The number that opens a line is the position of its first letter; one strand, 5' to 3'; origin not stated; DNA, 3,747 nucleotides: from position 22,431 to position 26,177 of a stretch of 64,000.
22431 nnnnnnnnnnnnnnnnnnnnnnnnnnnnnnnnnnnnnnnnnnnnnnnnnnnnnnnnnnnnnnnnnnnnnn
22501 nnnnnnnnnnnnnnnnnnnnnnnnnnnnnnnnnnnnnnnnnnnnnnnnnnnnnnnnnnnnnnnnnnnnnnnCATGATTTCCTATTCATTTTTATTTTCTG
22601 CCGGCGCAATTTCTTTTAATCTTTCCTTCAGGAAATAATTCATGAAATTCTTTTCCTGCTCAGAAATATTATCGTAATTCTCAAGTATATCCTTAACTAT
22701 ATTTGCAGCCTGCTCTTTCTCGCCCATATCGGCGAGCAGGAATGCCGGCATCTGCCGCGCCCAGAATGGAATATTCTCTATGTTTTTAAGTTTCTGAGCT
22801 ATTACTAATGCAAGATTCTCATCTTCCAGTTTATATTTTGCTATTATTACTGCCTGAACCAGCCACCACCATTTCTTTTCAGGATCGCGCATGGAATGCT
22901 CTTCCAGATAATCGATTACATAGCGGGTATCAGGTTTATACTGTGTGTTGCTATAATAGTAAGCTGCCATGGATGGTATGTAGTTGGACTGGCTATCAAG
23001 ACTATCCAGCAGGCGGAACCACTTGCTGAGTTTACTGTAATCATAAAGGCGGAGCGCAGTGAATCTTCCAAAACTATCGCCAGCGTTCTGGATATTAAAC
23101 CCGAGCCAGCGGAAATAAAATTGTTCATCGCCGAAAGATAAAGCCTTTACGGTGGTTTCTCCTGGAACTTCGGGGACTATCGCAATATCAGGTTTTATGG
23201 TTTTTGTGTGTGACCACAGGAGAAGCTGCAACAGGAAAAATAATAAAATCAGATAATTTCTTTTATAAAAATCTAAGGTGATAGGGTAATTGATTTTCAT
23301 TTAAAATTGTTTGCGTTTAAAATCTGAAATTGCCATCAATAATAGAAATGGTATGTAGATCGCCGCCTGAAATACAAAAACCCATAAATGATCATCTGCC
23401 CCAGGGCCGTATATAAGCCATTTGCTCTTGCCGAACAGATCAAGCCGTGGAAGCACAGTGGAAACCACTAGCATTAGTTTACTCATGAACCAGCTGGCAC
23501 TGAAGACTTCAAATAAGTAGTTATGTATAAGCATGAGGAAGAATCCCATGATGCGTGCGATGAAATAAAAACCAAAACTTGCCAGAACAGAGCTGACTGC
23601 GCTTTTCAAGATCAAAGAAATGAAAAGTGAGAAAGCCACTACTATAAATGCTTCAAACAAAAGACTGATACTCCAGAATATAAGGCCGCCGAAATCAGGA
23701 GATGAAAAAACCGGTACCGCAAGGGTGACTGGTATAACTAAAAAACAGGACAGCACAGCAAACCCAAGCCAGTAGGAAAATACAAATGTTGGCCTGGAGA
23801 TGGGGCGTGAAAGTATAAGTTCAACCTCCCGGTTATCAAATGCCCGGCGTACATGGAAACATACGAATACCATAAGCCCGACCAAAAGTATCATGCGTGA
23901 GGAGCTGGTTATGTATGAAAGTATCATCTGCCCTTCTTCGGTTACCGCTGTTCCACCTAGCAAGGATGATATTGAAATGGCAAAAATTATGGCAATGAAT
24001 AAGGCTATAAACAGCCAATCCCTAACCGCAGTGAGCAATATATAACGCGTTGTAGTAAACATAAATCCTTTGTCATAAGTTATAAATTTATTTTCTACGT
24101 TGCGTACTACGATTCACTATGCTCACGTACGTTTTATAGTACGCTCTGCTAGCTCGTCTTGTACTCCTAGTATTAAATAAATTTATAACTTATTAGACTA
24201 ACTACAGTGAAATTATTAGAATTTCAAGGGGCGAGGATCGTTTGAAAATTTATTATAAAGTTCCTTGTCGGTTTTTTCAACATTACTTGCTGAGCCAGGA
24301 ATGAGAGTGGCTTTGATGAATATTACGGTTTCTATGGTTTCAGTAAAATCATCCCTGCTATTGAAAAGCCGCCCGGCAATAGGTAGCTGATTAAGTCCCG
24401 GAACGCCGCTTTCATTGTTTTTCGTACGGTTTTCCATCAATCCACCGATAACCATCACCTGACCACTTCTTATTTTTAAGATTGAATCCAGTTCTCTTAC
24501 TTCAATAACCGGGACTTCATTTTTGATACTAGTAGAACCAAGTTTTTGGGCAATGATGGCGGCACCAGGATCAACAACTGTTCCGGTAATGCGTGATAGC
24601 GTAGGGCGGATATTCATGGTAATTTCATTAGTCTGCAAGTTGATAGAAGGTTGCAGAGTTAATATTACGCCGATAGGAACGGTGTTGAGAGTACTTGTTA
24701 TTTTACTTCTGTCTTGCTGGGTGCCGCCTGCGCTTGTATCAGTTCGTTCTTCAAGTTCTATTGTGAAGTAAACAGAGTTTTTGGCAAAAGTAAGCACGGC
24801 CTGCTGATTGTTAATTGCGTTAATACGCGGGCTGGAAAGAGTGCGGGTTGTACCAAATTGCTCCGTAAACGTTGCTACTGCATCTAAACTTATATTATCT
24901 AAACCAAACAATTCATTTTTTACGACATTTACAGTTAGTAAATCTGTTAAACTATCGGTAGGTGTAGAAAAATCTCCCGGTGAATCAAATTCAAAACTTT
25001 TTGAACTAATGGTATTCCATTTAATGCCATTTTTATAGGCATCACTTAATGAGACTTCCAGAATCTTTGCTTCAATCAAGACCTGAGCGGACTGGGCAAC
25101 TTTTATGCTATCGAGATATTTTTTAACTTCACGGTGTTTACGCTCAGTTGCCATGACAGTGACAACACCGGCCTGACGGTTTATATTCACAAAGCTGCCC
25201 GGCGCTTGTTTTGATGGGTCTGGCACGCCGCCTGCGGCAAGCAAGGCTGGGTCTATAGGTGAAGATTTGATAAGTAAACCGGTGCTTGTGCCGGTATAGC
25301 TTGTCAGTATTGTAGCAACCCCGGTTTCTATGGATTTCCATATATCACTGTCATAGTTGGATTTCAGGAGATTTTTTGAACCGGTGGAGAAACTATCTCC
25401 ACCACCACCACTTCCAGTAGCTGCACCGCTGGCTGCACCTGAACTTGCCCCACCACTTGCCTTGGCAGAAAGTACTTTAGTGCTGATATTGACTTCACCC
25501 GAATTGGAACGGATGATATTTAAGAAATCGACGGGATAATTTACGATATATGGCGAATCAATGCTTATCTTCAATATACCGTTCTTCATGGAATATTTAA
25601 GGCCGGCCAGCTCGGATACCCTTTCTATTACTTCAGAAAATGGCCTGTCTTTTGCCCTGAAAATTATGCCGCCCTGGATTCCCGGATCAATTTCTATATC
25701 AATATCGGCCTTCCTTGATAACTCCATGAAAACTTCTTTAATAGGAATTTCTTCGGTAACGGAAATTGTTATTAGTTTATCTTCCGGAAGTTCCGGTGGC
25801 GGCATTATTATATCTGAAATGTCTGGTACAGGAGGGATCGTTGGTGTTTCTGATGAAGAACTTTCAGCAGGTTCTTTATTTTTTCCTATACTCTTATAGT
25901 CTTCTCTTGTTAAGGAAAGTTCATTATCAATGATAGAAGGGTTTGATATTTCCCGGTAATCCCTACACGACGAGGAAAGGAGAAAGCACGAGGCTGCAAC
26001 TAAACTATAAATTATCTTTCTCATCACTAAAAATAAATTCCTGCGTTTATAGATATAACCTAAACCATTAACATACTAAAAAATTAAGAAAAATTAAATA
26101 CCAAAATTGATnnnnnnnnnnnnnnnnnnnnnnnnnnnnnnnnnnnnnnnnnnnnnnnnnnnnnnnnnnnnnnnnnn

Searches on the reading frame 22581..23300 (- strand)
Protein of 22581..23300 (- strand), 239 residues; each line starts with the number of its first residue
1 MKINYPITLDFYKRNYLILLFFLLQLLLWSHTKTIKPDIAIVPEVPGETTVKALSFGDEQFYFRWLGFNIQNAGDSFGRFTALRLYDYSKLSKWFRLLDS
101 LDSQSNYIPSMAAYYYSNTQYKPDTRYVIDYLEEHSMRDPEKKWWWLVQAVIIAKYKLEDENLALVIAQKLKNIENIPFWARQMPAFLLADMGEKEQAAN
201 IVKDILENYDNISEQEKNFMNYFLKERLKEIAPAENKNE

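Call 16: search_protein_families(library=pfam, proteins=[window:22581-23300:-], max_evalue=0.001)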
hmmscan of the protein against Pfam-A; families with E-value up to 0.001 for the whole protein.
window:22581-23300:- (239 aa): 0 families

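Call 62: search_protein_families(library=ncbifam, proteins=[window:22581-23300:-], max_evalue=0.01)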
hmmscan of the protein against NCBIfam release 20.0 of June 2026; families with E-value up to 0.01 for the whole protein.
window:22581-23300:- (239 aa): 0 families
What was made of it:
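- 22581..23300 (-): u239: TM-anchored protein of unknown family that travels with the permease. No Pfam or NCBIfam hit (calls 16, 62).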

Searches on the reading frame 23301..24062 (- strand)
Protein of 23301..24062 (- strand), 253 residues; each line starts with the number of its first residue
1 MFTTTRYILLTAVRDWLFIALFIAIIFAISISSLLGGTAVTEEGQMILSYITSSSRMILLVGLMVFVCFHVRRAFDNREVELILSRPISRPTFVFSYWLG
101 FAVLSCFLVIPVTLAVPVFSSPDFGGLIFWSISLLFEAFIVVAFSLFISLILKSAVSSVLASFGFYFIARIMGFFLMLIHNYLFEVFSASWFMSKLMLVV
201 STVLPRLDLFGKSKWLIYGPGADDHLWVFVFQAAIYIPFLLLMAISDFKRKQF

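Call 16: search_protein_families(library=pfam, proteins=[window:23301-24062:-], max_evalue=0.001)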
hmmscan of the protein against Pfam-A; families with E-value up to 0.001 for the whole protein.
window:23301-24062:- (253 aa): 1 family
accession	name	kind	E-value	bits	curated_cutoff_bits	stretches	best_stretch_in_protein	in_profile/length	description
PF12679.13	ABC2_membrane_2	-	0.00067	19.4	27.2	1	80-172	99-198/283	ABC-2 family transporter protein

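Call 62: search_protein_families(library=ncbifam, proteins=[window:23301-24062:-], max_evalue=0.01)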
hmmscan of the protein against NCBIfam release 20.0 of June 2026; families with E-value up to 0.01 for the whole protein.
window:23301-24062:- (253 aa): 0 families

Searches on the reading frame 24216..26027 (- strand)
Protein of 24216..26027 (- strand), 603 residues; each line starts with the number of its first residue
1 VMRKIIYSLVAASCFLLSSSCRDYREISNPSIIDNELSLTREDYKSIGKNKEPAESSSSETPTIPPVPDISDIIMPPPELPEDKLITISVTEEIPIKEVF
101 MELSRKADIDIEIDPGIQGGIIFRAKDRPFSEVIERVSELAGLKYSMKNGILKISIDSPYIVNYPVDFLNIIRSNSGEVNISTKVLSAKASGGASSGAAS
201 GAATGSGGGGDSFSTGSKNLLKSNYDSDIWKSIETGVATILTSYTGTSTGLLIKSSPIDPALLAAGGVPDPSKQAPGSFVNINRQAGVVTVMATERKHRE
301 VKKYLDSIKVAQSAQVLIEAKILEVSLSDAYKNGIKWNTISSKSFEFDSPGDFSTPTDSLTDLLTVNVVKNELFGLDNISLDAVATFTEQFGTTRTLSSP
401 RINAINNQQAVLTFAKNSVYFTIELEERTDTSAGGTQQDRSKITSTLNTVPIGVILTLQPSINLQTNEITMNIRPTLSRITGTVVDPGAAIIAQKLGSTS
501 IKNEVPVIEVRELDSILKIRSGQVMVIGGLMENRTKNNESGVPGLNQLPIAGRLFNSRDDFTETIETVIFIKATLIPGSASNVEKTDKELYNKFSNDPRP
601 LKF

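Call 16: search_protein_families(library=pfam, proteins=[window:24216-26027:-], max_evalue=0.001)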
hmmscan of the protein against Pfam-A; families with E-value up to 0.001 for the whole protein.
window:24216-26027:- (603 aa): 2 families
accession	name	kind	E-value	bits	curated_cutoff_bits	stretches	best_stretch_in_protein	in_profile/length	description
PF00263.26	Secretin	-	1.2e-29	103.6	27.5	1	388-576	2-168/169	Bacterial type II and III secretion system protein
PF07655.18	Secretin_N_2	-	0.0002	22.3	23.4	1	164-247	4-83/91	Secretin N-terminal domain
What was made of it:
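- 24216..26027 (-): MshL-like secretin, probably a lipoprotein. Pfam Secretin and Secretin_N_2 (call 16).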

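Call 62: search_protein_families(library=ncbifam, proteins=[window:24216-26027:-], max_evalue=0.01)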
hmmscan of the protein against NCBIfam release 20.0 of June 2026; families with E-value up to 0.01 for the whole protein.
window:24216-26027:- (603 aa): 9 families
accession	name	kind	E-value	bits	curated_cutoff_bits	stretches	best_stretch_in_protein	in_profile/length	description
TIGR02519.1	pilus_MshL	equivalog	5.3e-59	199.6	250.2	1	281-575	2-289/290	pilus (MSHA type) biogenesis protein MshL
TIGR02517.1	type_II_gspD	equivalog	4.2e-30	104.8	351.35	1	196-578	279-592/600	type II secretion system secretin GspD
TIGR02515.1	IV_pilus_PilQ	subfamily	1.1e-19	70.7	284.35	1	280-571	137-422/428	type IV pilus secretin PilQ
NF042912.1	Amuc_1098_fam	equivalog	1.6e-18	66.2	750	2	448-583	660-803/805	Amuc_1098 family type IV pilus outer membrane protein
TIGR02516.1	type_III_yscC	equivalog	2.2e-15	56.2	238.45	1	293-576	214-461/463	type III secretion system outer membrane ring subunit SctC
NF007851.2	PRK10560.1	exception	9.3e-13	47.7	598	1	503-576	336-409/412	DNA uptake porin HofQ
NF010083.0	PRK13568.1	equivalog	1.5e-12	47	554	1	492-576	330-417/419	DNA uptake porin HofQ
TIGR02520.1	pilus_B_mal_scr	equivalog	3.3e-11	42.4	287.65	1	289-551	248-493/513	PilN family type IVB pilus formation outer membrane protein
NF011873.0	PRK15346.1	equivalog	1e-09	37.7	524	1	497-576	415-494/499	EscC/YscC/HrcC family type III secretion system outer membrane ring protein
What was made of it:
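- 24216..26027 (-): GspD scores 105 and PilQ 71 (call 62).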

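Call 63: search_dna_similar(query=window:24216-26027:-, collection=plasmids, mode=protein, max_rows=25)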
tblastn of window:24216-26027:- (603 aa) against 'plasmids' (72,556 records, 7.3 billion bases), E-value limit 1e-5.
Records with a match: 469; places in all: 477; records where one place covers at least 80% of the query: 1.
Best place of each record, by identity: <60% 469.
By first word of the organism name: Escherichia 341; Ralstonia 19; Burkholderia 10; Sinorhizobium 10; Bradyrhizobium 8; Azospirillum 7; Rhizobium 5; Mesorhizobium 4; Pseudomonas 4; Acinetobacter 4; and 41 more.
By predicted mobility (MOB-suite, as given by PLSDB): non-mobilizable 372; mobilizable 66; conjugative 31.
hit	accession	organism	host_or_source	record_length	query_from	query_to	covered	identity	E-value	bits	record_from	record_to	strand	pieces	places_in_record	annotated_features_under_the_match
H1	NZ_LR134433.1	Legionella adelaidensis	environmental,Cooling tower water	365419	92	603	85%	27.1%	2e-25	119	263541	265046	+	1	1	mshL: pilus (MSHA type) biogenesis protein MshL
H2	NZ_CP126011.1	Bradyrhizobium japonicum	Glycine max,soybean,root nodule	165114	269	594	54%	26.1%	4e-13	81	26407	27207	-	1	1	secretin N-terminal domain-containing protein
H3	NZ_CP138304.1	Bradyrhizobium japonicum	Glycine max,cell culture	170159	269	594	54%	26.1%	4e-13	81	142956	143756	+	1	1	secretin N-terminal domain-containing protein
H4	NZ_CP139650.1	Bradyrhizobium japonicum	Glycine max,cell culture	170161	269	594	54%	26.1%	4e-13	81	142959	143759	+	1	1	secretin N-terminal domain-containing protein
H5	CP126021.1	Bradyrhizobium japonicum USDA 123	Glycine max,soybean,root nodule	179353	269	594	54%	26.1%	4e-13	81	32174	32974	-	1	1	secretin N-terminal domain-containing protein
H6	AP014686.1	Bradyrhizobium diazoefficiens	Glycine max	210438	269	594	54%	26.1%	4e-13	81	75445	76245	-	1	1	putative General secretion pathway protein D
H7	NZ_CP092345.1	Rhizobium gallicum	Phaseolus vulgaris,Cell culture,nodule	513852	269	594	54%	26.1%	2e-12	78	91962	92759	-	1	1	secretin N-terminal domain-containing protein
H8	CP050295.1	Mesorhizobium loti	Oxytropis kamtschatica,cell ...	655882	289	594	51%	27.2%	6e-13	80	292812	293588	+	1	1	hypothetical protein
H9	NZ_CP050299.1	Mesorhizobium huakuii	Oxytropis kamtschatica,cell ...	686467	289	594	51%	27.2%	6e-13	80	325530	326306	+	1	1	secretin N-terminal domain-containing protein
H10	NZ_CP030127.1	Indioceanicola profundi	sediment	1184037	256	558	50%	27.2%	3e-12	78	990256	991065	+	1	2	none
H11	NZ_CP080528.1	Mesorhizobium sp. AR07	Oxytropis sp.,Cell culture,root nodule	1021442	289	594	51%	26.9%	2e-12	78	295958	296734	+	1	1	record has no annotation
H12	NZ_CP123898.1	Methylomonas sp. UP202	pure culture,canal sediment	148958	223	565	57%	23.9%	1e-7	63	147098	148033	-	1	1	none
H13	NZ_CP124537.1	Fuscovulum ytuae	pure culture,sediment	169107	256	576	53%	24.4%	1e-12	79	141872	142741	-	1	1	gspD: type II secretion system secretin GspD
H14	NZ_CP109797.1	Termitidicoccus mucosus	Reticulitermes chinensis,cell culture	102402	282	576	49%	26.5%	7e-11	73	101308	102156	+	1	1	hypothetical protein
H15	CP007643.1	Rhizobium etli bv. phaseoli str. IE4803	Phaseolus vulgaris,whole organism,nodule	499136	289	594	51%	25.3%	4e-9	67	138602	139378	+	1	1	type II/III secretion system protein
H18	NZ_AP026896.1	Aeromonas caviae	Microbe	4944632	285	594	51%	24.5%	1e-16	92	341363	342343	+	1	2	none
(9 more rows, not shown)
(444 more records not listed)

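Call 64: get_annotated_region(hit=H1, flank=12000)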
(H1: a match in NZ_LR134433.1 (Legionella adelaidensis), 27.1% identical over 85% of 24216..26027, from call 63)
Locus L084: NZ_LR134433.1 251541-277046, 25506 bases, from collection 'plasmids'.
description: Legionella adelaidensis strain NCTC12735 plasmid 24, complete sequence
organism: Legionella adelaidensis (NCBI taxid 45056)
taxonomy: Bacteria; Pseudomonadota; Gammaproteobacteria; Legionellales; Legionellaceae; Legionella; Legionella adelaidensis
host: -; source: environmental,Cooling tower water; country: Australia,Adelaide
typing (MOB-suite, as given by PLSDB): mobilizable; relaxase MOBH
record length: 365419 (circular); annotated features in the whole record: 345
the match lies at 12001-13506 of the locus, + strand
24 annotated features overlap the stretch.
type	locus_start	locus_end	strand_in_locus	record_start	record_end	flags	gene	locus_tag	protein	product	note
CDS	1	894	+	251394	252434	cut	-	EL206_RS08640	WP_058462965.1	tyrosine-type recombinase/integrase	GO:0015074 - DNA integration [Evidence IEA]; GO:0006310 - DNA recombination [Evidence IEA]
CDS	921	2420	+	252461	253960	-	-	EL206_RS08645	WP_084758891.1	recombinase family protein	GO:0006310 - DNA recombination [Evidence IEA]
CDS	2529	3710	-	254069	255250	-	-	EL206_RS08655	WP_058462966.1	pyridoxal phosphate-dependent aminotransferase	GO:0009058 - biosynthetic process [Evidence IEA]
CDS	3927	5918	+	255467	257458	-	uvrB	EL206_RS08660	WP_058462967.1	excinuclease ABC subunit UvrB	GO:0006289 - nucleotide-excision repair [Evidence IEA]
CDS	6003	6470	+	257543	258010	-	-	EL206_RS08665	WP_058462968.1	type II secretion system protein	-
CDS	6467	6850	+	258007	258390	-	-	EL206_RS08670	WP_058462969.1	type II secretion system protein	-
CDS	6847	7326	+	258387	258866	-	-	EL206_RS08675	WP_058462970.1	competence type IV pilus minor pilin ComGF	-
CDS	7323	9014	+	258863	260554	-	-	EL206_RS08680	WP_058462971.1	type II secretion system protein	-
CDS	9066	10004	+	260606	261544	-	-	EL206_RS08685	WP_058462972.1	hypothetical protein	-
CDS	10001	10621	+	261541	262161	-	-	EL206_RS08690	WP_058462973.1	PilN domain-containing protein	-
CDS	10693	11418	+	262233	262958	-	-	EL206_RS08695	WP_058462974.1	hypothetical protein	-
CDS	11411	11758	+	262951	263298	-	-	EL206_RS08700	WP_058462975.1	hypothetical protein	-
CDS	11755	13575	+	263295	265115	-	mshL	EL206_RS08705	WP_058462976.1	pilus (MSHA type) biogenesis protein MshL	GO:0009306 - protein secretion [Evidence IEA]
CDS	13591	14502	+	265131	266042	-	-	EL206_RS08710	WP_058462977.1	AAA family ATPase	-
CDS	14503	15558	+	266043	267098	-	-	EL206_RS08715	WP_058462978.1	hypothetical protein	-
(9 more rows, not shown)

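Call 65: get_annotated_region(hit=H18, flank=12000)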
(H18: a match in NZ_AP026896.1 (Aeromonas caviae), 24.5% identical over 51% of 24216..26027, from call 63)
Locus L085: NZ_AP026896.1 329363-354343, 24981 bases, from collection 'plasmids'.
description: Aeromonas caviae strain KAM479 plasmid pKAM479_3, complete sequence
organism: Aeromonas caviae (NCBI taxid 648)
taxonomy: Bacteria; Pseudomonadota; Gammaproteobacteria; Aeromonadales; Aeromonadaceae; Aeromonas; Aeromonas caviae
host: -; source: Microbe; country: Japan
typing (MOB-suite, as given by PLSDB): non-mobilizable
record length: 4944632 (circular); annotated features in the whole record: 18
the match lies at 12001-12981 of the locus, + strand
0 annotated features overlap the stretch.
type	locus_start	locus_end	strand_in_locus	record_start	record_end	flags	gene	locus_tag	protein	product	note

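Call 69: search_protein_families(library=pfam, proteins=[L084:9066-10001:+, L084:10001-10618:+, L084:10693-11415:+, L084:11411-11755:+, L085:8710-9582:+, L085:9585-10175:+, L085:10178-10822:+, L085:10818-11180:+], max_evalue=0.1)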
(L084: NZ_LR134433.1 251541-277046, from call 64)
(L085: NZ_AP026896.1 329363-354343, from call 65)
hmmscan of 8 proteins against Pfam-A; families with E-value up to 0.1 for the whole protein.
L084:9066-10001:+ (312 aa): 1 family
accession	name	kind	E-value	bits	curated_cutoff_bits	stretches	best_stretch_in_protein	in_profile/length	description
PF11104.14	PilM_2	-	0.0063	15.9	27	0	87-205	86-209/340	Type IV pilus assembly protein PilM;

L084:10001-10618:+ (206 aa): 3 families
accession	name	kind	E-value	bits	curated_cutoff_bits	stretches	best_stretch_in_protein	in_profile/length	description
PF05137.18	PilN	-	1.1e-11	45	22.8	1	114-188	1-73/78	Fimbrial assembly protein (PilN)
PF14127.11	DUF4294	-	0.0087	16.4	27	1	53-121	19-89/155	Domain of unknown function (DUF4294)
PF24413.1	W02B3_4_N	-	0.05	13.9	27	0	149-194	37-82/115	W02B3.4-like, N-terminal domain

L084:10693-11415:+ (241 aa): 1 family
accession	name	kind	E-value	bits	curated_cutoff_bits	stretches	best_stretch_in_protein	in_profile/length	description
PF04612.17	T2SSM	-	0.096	13.3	27.8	0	3-72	13-82/160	Type II secretion system (T2SS), protein M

L084:11411-11755:+ (115 aa): 3 families
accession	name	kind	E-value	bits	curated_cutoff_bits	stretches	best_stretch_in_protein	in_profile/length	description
PF16537.11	T2SSB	-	0.00015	21.8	28.4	1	64-104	17-58/60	Type II secretion system protein B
PF23862.1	CdsD_C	-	0.00028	21.3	27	1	67-103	18-54/56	CdsD C-terminal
PF23893.1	Y4YQ_C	-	0.1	12.9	27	0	53-104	1-53/53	Uncharacterised protein Y4YQ C-terminal domain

L085:8710-9582:+ (291 aa): 0 families

L085:9585-10175:+ (197 aa): 1 family
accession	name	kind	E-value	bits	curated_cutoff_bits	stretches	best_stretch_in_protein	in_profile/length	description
PF05137.18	PilN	-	8.9e-07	29.3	22.8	1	118-189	2-74/78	Fimbrial assembly protein (PilN)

L085:10178-10822:+ (215 aa): 2 families
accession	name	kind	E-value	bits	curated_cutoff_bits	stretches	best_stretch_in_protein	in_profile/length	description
PF04350.18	PilO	-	0.0001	22.9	22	1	82-199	18-132/145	Pilus assembly protein, PilO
PF04612.17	T2SSM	-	0.00011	22.8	27.8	1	15-66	9-60/160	Type II secretion system (T2SS), protein M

L085:10818-11180:+ (121 aa): 4 families
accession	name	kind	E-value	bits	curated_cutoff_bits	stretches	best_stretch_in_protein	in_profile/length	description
PF23893.1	Y4YQ_C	-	9e-07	29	27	1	63-111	3-52/53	Uncharacterised protein Y4YQ C-terminal domain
PF11356.14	T2SSC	-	0.00027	21.2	27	1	79-114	105-141/141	Type II secretion system protein C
PF16537.11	T2SSB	-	0.00048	20.2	28.4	1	75-109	20-55/60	Type II secretion system protein B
PF00879.23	Defensin_propep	-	0.096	13.4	23.6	0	28-40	12-24/51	Defensin propeptide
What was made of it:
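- On PilN (Pfam PF05137): Genuine MshI2 proteins do reach it (call 69).
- Genuine MshK proteins themselves reach only sub-threshold T2SSB/T2SSC scores (call 69). Some genuine MSH components are also poorly recognised by Pfam (call 69) and are annotated 'hypothetical' in Legionella (call 64).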

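Call 87: find_related_loci(query=window:24216-26024:-, collection=metagenome_contigs, flank=7000)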
Query window:24216-26024:- (602 aa) in metagenome_contigs; peptide patterns used: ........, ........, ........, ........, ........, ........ (x = any residue, [..] = any of these).
85 stretches matched a pattern, but none encodes a relative of the query by tblastn (E <= 1e-3).
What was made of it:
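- Tried and rejected: A metagenome scan with the single secretin found nothing (call 87).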

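Call 89: find_related_loci(query=A7, collection=metagenome_contigs, flank=7000)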
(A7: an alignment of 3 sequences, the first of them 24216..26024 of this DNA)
Query A7 (602 aa) in metagenome_contigs; peptide patterns used: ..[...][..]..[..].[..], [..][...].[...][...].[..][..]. (x = any residue, [..] = any of these).
600 stretches matched a pattern (row limit reached: there are more); 553 encode a relative of the query (tblastn E <= 1e-3); the best 80 are kept; 80 distinct loci.
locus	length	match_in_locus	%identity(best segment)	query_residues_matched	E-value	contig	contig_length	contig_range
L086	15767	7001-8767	35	1-602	2e-112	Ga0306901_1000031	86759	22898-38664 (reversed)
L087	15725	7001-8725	35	33-602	5e-98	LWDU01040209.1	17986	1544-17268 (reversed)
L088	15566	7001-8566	33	84-599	1e-96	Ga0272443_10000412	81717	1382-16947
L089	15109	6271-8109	32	8-602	9e-96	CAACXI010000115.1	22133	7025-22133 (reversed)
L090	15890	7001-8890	32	1-602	2e-95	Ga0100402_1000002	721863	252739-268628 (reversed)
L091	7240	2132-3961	32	2-602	5e-95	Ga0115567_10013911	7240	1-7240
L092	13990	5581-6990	34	85-602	3e-91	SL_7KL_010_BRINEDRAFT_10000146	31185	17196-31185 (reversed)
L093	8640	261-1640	34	85-602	7e-89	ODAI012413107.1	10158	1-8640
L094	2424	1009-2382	34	83-602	2e-88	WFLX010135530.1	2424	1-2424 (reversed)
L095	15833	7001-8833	32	10-602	3e-96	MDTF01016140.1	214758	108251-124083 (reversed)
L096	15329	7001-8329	32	97-575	2e-70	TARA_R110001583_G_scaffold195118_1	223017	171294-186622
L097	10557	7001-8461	29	59-575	2e-68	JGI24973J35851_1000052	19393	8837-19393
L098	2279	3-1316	35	209-602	2e-69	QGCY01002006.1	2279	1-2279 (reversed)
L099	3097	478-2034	32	65-575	1e-67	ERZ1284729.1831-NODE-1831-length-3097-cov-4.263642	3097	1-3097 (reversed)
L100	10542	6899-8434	30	65-575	2e-65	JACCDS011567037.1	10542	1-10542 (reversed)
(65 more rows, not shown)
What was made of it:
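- Tried and rejected: The three-sequence secretin alignment worked (call 89).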
